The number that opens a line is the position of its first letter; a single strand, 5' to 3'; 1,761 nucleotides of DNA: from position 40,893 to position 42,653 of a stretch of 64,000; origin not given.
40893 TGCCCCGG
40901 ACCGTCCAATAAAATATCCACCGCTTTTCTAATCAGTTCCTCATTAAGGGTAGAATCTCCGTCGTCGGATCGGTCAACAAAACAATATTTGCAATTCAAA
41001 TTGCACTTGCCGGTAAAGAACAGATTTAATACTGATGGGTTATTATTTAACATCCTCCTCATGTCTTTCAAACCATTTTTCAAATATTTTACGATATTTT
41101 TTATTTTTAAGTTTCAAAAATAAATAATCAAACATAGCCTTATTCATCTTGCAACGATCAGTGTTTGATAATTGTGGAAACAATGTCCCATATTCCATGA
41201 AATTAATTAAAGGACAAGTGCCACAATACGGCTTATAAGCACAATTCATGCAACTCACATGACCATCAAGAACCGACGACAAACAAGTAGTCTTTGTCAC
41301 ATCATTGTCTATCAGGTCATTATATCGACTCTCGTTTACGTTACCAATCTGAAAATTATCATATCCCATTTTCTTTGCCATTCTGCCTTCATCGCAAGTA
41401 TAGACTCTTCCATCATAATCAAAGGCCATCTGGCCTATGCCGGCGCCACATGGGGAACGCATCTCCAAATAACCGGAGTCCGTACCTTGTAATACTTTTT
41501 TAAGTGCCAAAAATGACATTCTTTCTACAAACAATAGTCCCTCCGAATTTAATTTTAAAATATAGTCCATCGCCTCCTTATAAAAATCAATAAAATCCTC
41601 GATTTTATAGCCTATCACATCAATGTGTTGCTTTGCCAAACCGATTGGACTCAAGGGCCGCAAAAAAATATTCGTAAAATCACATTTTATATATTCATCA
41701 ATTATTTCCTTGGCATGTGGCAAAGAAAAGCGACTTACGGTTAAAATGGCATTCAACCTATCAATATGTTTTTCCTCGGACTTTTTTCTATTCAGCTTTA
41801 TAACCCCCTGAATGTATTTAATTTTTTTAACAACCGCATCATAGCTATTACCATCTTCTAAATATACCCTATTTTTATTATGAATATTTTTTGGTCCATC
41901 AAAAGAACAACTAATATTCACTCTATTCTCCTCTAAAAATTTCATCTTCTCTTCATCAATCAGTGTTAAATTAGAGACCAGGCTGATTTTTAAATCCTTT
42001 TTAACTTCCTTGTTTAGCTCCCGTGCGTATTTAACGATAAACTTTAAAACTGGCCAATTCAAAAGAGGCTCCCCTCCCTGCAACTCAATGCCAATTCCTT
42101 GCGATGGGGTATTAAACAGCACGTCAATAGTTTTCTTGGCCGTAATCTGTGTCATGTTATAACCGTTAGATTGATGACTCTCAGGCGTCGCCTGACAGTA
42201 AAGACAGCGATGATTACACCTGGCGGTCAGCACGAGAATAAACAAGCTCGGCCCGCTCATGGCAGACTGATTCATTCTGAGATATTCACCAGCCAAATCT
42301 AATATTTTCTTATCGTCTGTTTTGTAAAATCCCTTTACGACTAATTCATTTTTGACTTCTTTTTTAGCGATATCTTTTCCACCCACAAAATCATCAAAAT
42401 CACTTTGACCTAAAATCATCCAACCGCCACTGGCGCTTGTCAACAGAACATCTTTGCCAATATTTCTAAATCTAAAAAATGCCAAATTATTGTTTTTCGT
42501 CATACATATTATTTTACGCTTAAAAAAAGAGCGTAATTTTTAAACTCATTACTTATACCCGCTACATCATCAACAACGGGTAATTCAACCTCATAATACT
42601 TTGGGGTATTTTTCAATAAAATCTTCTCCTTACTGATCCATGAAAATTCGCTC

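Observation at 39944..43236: Hxs-type core cassette (two HxsD-like, HxsB-like, HxsC-like) embedded in a much larger enzyme set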

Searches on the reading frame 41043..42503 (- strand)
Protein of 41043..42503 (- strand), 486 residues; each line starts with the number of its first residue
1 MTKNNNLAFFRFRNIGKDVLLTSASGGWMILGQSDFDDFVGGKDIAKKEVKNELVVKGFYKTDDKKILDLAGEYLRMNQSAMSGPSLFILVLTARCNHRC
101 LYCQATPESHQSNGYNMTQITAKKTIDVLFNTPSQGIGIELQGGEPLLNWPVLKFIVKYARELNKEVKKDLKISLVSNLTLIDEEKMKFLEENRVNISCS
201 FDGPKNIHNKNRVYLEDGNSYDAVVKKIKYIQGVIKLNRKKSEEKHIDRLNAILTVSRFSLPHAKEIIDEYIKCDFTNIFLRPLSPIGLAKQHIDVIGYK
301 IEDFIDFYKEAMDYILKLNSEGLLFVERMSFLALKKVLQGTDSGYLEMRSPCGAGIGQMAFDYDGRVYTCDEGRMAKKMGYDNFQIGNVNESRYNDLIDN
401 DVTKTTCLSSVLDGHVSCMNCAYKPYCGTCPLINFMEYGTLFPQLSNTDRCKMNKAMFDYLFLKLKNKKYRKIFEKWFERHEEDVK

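Call 3: search_protein_families(library=ncbifam, proteins=[window:41043-42503:-], max_evalue=0.01)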
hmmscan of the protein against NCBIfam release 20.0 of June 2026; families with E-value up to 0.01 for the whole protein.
window:41043-42503:- (486 aa): 61 families (the best 25 are shown)
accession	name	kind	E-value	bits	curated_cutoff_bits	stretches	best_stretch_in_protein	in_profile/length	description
TIGR03978.1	rSAM_paired_1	equivalog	4e-147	490.7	370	1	8-477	2-465/466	His-Xaa-Ser system radical SAM maturase HxsB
NF047865.1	rSAM_PapB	equivalog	2.2e-44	152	340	1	88-440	5-326/330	PapB family radical SAM/SPASM ranthipeptide maturase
TIGR04064.1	rSAM_nif11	equivalog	2.2e-41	142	518.7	2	85-230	77-223/459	nif11-like peptide radical SAM maturase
NF040492.1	not_ScfB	exception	1.4e-39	136.3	855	1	90-460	99-443/450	ScfB-related radical SAM/SPASM orphan maturase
TIGR03974.1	rSAM_six_Cys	equivalog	1.8e-33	116.1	425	1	89-438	100-423/451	thioether cross-link-forming SCIFF peptide maturase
TIGR04068.1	rSAM_ocin_clost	equivalog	2.5e-32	112.4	500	1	47-457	46-445/462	Cys-rich peptide radical SAM maturase CcpM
TIGR03906.1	quino_hemo_SAM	equivalog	5.7e-32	111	453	1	88-452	96-434/467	quinohemoprotein amine dehydrogenase maturation protein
TIGR03942.1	sulfatase_rSAM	equivalog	1.7e-28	99.8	349.45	1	90-465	5-357/363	anaerobic sulfatase maturase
NF010321.0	PRK13758.1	equivalog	4.7e-26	91.8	441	1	85-466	4-363/370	anaerobic sulfatase-maturase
NF041298.1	rSAM_mat_DynA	equivalog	2.8e-25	89.1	450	1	93-440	8-331/356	dynobactin maturation radical SAM/SPASM protein DynA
NF035951.1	rSAM_RumMC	equivalog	1.5e-24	86.6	720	1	88-238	114-264/510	RumMC family radical SAM sactipeptide maturase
NF038170.1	lachnocin_rSAM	equivalog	4.6e-22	78.5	550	1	88-231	78-223/440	lachnocin radical SAM maturase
NF038107.1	rSAM_NF038107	equivalog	1.9e-21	76.4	600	1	61-251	64-260/444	Cys-every-fifth radical SAM/SPASM peptide maturase CefB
TIGR04163.1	rSAM_cobopep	equivalog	1e-20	73.9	375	1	89-441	67-398/428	peptide-modifying radical SAM enzyme CbpB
NF041707.1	rSAM_YhhB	equivalog_domain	2.9e-20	72.5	445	1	88-233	4-154/369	cyclophane-forming radical SAM/SPASM peptide maturase YhhB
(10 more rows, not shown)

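Call 4: search_protein_families(library=pfam, proteins=[window:41043-42503:-], max_evalue=0.01)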
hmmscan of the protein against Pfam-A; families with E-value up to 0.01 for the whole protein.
window:41043-42503:- (486 aa): 3 families
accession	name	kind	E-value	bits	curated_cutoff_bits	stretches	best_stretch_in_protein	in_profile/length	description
PF04055.27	Radical_SAM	-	9.9e-15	55.5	29.5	1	91-232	2-137/166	Radical SAM superfamily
PF13353.11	Fer4_12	-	2e-11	44.7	22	1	84-209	3-125/137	4Fe-4S single cluster domain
PF13186.11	SPASM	-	0.00014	22.5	21.5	1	352-430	1-66/67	Iron-sulfur cluster-binding domain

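Call 16: find_homologous_proteins(query=window:41043-42503:-, max_evalue=1e-20)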
Query window:41043-42503:- (486 aa): 3121 proteins with E <= 1e-20 among 8000 candidates; the best 120 are listed.
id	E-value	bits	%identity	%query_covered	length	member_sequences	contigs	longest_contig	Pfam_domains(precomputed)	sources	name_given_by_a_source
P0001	0.0e+0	1119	100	100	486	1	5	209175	PF04055.28,PF13353.12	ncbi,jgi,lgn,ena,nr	ncbi:His-Xaa-Ser system radical SAM maturase HxsB [Candidatus Parcubacteria bacterium]|nr:His-Xaa-Se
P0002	1.2e-297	1005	88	100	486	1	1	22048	PF04055.28,PF13353.12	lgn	-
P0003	3.7e-210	717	64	99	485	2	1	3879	PF04055.28,PF13353.12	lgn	-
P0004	2.9e-205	701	62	98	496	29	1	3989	PF04055.28,PF13353.12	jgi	-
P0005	7.1e-201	686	61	98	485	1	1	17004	PF04055.28,PF13353.12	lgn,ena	-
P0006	9.0e-198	676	59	98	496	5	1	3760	PF04055.28,PF13353.12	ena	-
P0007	2.2e-197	675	59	98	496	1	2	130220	PF04055.28,PF13353.12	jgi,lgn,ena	-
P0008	6.5e-197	673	61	98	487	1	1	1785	PF04055.28,PF13353.12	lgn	-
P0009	8.6e-197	673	60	98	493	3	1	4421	PF04055.28,PF13353.12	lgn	-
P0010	4.6e-196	670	61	98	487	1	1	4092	PF04055.28,PF13353.12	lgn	-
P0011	1.6e-195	668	60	97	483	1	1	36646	PF04055.28,PF13353.12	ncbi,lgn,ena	-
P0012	1.1e-193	662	60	97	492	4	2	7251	PF04055.28,PF13353.12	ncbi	-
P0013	1.7e-189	649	59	97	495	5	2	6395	PF04055.28,PF13353.12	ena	-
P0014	3.8e-188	644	59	97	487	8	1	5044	PF04055.28,PF13353.12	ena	-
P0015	3.4e-187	641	57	98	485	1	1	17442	PF04055.28,PF13353.12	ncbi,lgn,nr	ncbi:MAG: His-Xaa-Ser system radical SAM maturase HxsB [Candidatus Moranbacteria bacterium]|nr:His-X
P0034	3.5e-178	611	56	97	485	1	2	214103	PF04055.28,PF13353.12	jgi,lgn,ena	-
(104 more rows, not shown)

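Call 17: find_encoding_contigs(protein=P0007, flank=10000, max_places=2)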
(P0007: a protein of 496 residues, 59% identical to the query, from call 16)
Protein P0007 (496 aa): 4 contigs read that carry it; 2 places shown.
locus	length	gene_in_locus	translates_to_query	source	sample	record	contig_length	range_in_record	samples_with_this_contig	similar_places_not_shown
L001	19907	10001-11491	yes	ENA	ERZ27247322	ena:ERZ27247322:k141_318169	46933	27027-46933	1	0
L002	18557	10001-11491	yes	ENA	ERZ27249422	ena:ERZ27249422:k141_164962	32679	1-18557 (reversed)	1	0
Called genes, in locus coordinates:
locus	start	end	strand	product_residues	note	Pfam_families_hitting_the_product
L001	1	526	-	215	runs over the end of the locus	PF01255:Prenyltransf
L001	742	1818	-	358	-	PF00704:Glyco_hydro_18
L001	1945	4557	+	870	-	PF00690:Cation_ATPase_N, PF00122:E1-E2_ATPase, PF00702:Hydrolase, PF13246:Cation_ATPase, PF08282:Hydrolase_3 (weak), PF00689:Cation_ATPase_C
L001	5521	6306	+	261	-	-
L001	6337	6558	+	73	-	-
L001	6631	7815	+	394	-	PF00266:Aminotran_5, PF01212:Beta_elim_lyase (weak)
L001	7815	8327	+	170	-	PF01592:NifU_N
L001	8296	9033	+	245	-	PF08022:FAD_binding_8 (weak), PF00175:NAD_binding_1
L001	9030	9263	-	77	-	PF12837:Fer4_6 (weak), PF13237:Fer4_10 (weak), PF00037:Fer4 (weak), PF13459:Fer4_15, PF13370:Fer4_13, PF12838:Fer4_7 (weak)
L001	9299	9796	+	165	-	PF27806:HxsD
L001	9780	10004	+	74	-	-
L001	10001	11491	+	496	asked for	PF13353:Fer4_12, PF04055:Radical_SAM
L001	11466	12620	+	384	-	PF04055:Radical_SAM, PF13353:Fer4_12 (weak)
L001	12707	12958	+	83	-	-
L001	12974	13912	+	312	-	-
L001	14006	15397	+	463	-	PF04055:Radical_SAM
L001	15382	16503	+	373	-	PF04055:Radical_SAM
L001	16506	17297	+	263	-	-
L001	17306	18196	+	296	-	PF04055:Radical_SAM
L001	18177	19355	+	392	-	PF04055:Radical_SAM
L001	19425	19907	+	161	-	?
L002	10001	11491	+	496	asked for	PF13353:Fer4_12, PF04055:Radical_SAM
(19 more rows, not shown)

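Call 18: find_encoding_contigs(protein=P0034, flank=10000, max_places=2)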
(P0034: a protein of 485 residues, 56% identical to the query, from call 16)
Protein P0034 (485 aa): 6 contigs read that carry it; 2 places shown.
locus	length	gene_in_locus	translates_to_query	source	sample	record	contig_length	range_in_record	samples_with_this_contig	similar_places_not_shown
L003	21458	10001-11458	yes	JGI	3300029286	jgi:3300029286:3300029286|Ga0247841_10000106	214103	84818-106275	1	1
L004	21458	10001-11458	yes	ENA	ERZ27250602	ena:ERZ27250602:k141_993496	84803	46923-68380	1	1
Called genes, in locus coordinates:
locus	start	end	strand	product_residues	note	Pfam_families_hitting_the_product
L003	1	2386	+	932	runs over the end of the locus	PF00005:ABC_tran (faint), PF02463:SMC_N (faint), PF03193:RsgA_GTPase (faint), PF13191:AAA_16 (faint), PF13555:AAA_29 (faint), PF20703:nSTAND1 (faint), PF17760:UvrA_inter, PF17755:UvrA_DNA-bind, +2 more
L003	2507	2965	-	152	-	-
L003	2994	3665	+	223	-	PF00590:TP_methylase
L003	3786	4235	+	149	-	PF27806:HxsD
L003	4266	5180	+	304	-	-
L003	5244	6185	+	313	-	-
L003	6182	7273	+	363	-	PF13353:Fer4_12 (weak), PF04055:Radical_SAM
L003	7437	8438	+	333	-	PF04055:Radical_SAM (weak)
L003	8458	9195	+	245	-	PF01902:Diphthami_syn_2_N, PF28410:Diphthami_syn_2_C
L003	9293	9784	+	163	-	PF27806:HxsD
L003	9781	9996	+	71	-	-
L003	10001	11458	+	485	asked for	PF13353:Fer4_12 (weak), PF04055:Radical_SAM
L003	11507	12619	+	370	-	PF04055:Radical_SAM, PF13353:Fer4_12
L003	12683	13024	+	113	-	-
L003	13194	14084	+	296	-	PF04055:Radical_SAM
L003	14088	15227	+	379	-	PF04055:Radical_SAM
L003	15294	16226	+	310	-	PF04055:Radical_SAM, PF13344:Hydrolase_6 (faint)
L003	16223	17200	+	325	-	-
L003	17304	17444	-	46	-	-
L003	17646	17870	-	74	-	-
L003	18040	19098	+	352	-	PF07786:HGSNAT_cat (weak)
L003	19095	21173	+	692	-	PF00109:ketoacyl-synt, PF02801:Ketoacyl-synt_C, PF00109:ketoacyl-synt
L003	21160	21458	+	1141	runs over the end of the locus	PF00698:Acyl_transf_1, PF00106:adh_short, PF08659:KR, PF21089:PKS_DH_N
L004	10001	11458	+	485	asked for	PF13353:Fer4_12 (weak), PF04055:Radical_SAM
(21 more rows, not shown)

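Call 19: search_dna_similar(query=window:41043-42503:-, collection=plasmids, mode=protein, max_rows=10)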
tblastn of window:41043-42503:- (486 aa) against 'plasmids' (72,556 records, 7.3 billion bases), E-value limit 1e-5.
Records with a match: 588; places in all: 607; records where one place covers at least 80% of the query: 116.
Best place of each record, by identity: <60% 588.
By first word of the organism name: Klebsiella 321; Bacillus 43; Rhizobium 35; Agrobacterium 26; Clostridium 21; Leisingera 14; Escherichia 12; Paracoccus 10; Sinorhizobium 8; Bradyrhizobium 8; and 51 more.
By predicted mobility (MOB-suite, as given by PLSDB): conjugative 367; non-mobilizable 193; mobilizable 28.
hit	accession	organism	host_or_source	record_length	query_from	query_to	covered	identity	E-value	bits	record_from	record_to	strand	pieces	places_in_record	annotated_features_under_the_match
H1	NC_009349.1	Aeromonas salmonicida subsp. salmonicida A449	-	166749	3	480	98%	35.6%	2e-85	294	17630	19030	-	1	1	hxsB: His-Xaa-Ser system radical SAM maturase HxsB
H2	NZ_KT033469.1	Aeromonas salmonicida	-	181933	3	480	98%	35.6%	2e-85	294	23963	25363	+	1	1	hxsB: His-Xaa-Ser system radical SAM maturase HxsB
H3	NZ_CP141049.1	Microvirga lotononidis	-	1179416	10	477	96%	33.8%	1e-85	295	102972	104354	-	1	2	none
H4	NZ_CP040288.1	Nostoc sp. C057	Phaeoceros,pure culture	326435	10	477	96%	33.7%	3e-80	279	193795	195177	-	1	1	hxsB: His-Xaa-Ser system radical SAM maturase HxsB | hxsC: His-Xaa-Ser system radical SAM maturase HxsC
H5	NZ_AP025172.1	Cupriavidus sp. P-10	-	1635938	10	480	97%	33.3%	1e-83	289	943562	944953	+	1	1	none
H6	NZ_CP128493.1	Novosphingobium resinovorum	pure cell culture,soil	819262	20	477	94%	33.6%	1e-84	292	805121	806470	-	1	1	hxsB: His-Xaa-Ser system radical SAM maturase HxsB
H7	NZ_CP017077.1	Novosphingobium resinovorum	single cell,soil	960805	20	477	94%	33.4%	1e-83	289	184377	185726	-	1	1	hxsB: His-Xaa-Ser system radical SAM maturase HxsB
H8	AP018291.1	Calothrix sp. NIES-4105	-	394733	6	478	97%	32.1%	2e-78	273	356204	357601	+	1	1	radical SAM domain-containing protein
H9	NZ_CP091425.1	Methylobacter sp. YRD-M1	isolate,wetland soil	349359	20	477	94%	33.0%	5e-80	278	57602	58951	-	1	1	hxsB: His-Xaa-Ser system radical SAM maturase HxsB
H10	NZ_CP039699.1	Novosphingobium sp. EMRT-2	cell,freshwater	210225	22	480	94%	32.7%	1e-80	280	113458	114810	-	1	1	hxsB: His-Xaa-Ser system radical SAM maturase HxsB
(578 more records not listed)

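Call 21: get_annotated_region(hit=H1, flank=4000)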
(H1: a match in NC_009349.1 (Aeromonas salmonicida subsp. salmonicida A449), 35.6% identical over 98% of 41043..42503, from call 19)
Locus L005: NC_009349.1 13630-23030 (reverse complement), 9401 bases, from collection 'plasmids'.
description: Aeromonas salmonicida subsp. salmonicida A449 plasmid 4, complete sequence
organism: Aeromonas salmonicida subsp. salmonicida A449 (NCBI taxid 382245)
taxonomy: Bacteria; Pseudomonadota; Gammaproteobacteria; Aeromonadales; Aeromonadaceae; Aeromonas; Aeromonas salmonicida; Aeromonas salmonicida subsp. salmonicida A449
host: -; source: -; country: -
typing (MOB-suite, as given by PLSDB): conjugative; replicon rep_cluster_71; relaxase MOBH,MOBH; mating-pair formation MPF_F
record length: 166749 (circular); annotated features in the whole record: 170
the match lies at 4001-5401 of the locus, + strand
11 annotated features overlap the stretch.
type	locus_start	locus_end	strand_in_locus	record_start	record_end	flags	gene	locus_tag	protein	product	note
CDS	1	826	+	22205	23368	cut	-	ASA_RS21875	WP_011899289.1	KorB domain-containing protein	-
CDS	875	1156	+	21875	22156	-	-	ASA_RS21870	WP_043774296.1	helix-turn-helix domain-containing protein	-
CDS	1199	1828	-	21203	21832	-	-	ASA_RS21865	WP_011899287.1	type I restriction endonuclease subunit M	-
CDS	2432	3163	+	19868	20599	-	-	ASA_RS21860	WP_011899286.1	hypothetical protein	-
CDS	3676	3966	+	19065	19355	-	hxsD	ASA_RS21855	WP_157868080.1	His-Xaa-Ser system protein HxsD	-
CDS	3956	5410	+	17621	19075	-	hxsB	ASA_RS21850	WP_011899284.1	His-Xaa-Ser system radical SAM maturase HxsB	-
CDS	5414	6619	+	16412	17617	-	hxsC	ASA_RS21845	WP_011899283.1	His-Xaa-Ser system radical SAM maturase HxsC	-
CDS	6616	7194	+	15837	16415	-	hxsA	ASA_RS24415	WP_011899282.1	His-Xaa-Ser repeat protein HxsA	-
CDS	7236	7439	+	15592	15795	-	-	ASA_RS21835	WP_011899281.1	DUF5334 family protein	-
CDS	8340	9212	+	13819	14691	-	-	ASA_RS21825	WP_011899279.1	TnsA endonuclease N-terminal domain-containing protein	-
CDS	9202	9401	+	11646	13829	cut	-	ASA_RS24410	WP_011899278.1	hypothetical protein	-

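Call 22: get_annotated_region(hit=H4, flank=4000)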
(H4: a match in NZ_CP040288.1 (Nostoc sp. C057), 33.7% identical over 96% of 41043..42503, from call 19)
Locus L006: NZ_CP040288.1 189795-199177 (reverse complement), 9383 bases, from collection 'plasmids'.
description: Nostoc sp. C057 plasmid p057_G
organism: Nostoc sp. C057 (NCBI taxid 2576903)
taxonomy: Bacteria; Cyanobacteriota; Cyanophyceae; Nostocales; Nostocaceae; Nostoc; Nostoc sp. C057
host: -; source: Phaeoceros,pure culture; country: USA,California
typing (MOB-suite, as given by PLSDB): non-mobilizable
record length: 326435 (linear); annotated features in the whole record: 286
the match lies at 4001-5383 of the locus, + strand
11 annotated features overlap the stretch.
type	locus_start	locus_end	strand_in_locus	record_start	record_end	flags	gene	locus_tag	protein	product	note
CDS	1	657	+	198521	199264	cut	arr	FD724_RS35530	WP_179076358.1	NAD(+)--rifampin ADP-ribosyltransferase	-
CDS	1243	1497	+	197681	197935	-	-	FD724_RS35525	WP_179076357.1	hypothetical protein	-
CDS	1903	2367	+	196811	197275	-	ybaK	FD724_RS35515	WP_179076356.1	Cys-tRNA(Pro) deacylase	GO:0043039 - tRNA aminoacylation [Evidence IEA]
CDS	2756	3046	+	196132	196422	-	hxsA2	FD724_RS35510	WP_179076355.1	His-Xaa-Ser repeat protein HxsA2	-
CDS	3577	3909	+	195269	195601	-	hxsD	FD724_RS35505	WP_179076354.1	His-Xaa-Ser system protein HxsD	-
CDS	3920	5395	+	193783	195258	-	hxsB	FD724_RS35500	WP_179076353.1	His-Xaa-Ser system radical SAM maturase HxsB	-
CDS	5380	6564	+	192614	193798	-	hxsC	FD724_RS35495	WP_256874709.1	His-Xaa-Ser system radical SAM maturase HxsC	-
CDS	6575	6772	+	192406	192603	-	-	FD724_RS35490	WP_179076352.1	hypothetical protein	-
CDS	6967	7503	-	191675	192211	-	-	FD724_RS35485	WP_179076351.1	thermonuclease family protein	-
CDS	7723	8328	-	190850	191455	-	-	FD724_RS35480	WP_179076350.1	YdcF family protein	-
CDS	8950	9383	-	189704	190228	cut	-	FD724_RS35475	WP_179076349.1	isochorismatase family cysteine hydrolase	-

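Call 27: find_related_loci(query=A1, collection=genome_contigs, flank=10000)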
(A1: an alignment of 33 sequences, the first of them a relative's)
Query A1 (486 aa) in genome_contigs; peptide patterns used: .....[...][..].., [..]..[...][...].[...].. (x = any residue, [..] = any of these).
600 stretches matched a pattern (row limit reached: there are more); 183 encode a relative of the query (tblastn E <= 1e-3); the best 80 are kept; 80 distinct loci.
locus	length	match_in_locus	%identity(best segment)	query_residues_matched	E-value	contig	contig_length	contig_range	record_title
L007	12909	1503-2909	60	10-479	0e+0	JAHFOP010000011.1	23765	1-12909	MAG: Candidatus Moraniibacteriota bacterium isolate nzgw506 NODE_778_length_23766_cov_3.136942, whole genome shotgun seq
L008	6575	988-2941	55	5-481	0e+0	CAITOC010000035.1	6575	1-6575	MAG: Candidatus Moranbacteria bacterium isolate MJ130702B_bin-413 genome assembly, contig: bin-413:35/88, whole genome s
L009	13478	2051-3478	55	3-477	0e+0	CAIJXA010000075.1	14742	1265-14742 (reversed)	uncultured bacterium isolate Kiruna_bin-03293 genome assembly, contig: bin-03293:075/137, whole genome shotgun sequence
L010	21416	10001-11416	46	1-477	3e-137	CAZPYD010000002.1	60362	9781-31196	MAG TPA_asm: uncultured Candidatus Saccharibacteria bacterium isolate SRP077602_co6_10 genome assembly, contig: NODE_765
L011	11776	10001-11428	43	3-480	1e-133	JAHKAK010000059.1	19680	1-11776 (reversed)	MAG: Patescibacteria group bacterium isolate Undefined_mixed_planktonic.mb.35 Undefined_mixed_pl.mb.35_k141_689745, whol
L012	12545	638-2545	45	7-477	1e-132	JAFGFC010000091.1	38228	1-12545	MAG: Spirochaetes bacterium isolate Zod_Metabat.1289 k87_3889893, whole genome shotgun sequence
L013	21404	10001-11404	43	2-480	6e-129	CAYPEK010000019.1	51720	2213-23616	MAG TPA_asm: uncultured bacterium isolate binchicken_co246_416 genome assembly, contig: NODE_757_length_51720_cov_7.6255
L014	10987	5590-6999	42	7-480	9e-122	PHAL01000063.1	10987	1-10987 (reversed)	MAG: Elusimicrobia bacterium HGW-Elusimicrobia-3 08E140C01_scaffold_3836, whole genome shotgun sequence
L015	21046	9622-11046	40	2-479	2e-119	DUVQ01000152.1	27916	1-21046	MAG TPA_asm: Oligoflexales bacterium isolate AS08sgBPME_423 248084_AS08, whole genome shotgun sequence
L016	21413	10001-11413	40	6-480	1e-116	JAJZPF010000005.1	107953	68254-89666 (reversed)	MAG: bacterium isolate SKS1.bin115 NODE_253_length_107953_cov_7.702205, whole genome shotgun sequence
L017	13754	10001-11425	39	5-482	3e-116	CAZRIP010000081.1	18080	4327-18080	MAG TPA_asm: uncultured Elusimicrobia sp. isolate binchicken_co54_389 genome assembly, contig: NODE_5478_length_18080_co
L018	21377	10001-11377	40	8-480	8e-116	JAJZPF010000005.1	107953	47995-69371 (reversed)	MAG: bacterium isolate SKS1.bin115 NODE_253_length_107953_cov_7.702205, whole genome shotgun sequence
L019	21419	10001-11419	38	7-482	3e-113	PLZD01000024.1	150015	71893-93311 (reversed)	MAG: Elusimicrobia bacterium isolate palsa_1176 73.20120700_P3D.185_contig_27201, whole genome shotgun sequence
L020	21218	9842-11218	41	8-477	4e-112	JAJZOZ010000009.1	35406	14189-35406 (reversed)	MAG: bacterium isolate SKS1.bin104 NODE_2080_length_35406_cov_3.825420, whole genome shotgun sequence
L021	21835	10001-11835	41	7-477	3e-116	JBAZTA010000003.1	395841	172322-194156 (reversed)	MAG: Candidatus Omnitrophota bacterium isolate SO_2017_GW1_19 NODE_172_length_395841_cov_2.076381_OW334_2017, whole geno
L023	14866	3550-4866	38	10-461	1e-99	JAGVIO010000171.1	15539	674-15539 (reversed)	MAG: archaeon isolate DeMMO1_7 c_000000008575, whole genome shotgun sequence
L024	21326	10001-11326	38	20-478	2e-92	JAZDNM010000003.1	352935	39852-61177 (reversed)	MAG: archaeon isolate MEGAHIT-group-0.710 k141_18382390, whole genome shotgun sequence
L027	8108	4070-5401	38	20-477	7e-91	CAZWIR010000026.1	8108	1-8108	MAG TPA_asm: uncultured Planctomycetia bacterium isolate binchicken_co9_194 genome assembly, contig: NODE_4073_length_81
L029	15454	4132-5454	35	19-477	3e-85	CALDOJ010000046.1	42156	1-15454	MAG TPA_asm: Candidatus Woesearchaeota archaeon isolate ERR2206790_bin.73_CONCOCT_v1.1_MAG genome assembly, contig: ERZ8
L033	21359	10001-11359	40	9-469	6e-103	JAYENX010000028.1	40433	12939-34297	MAG: Nanoarchaeota archaeon isolate MAG044 MAG044_28, whole genome shotgun sequence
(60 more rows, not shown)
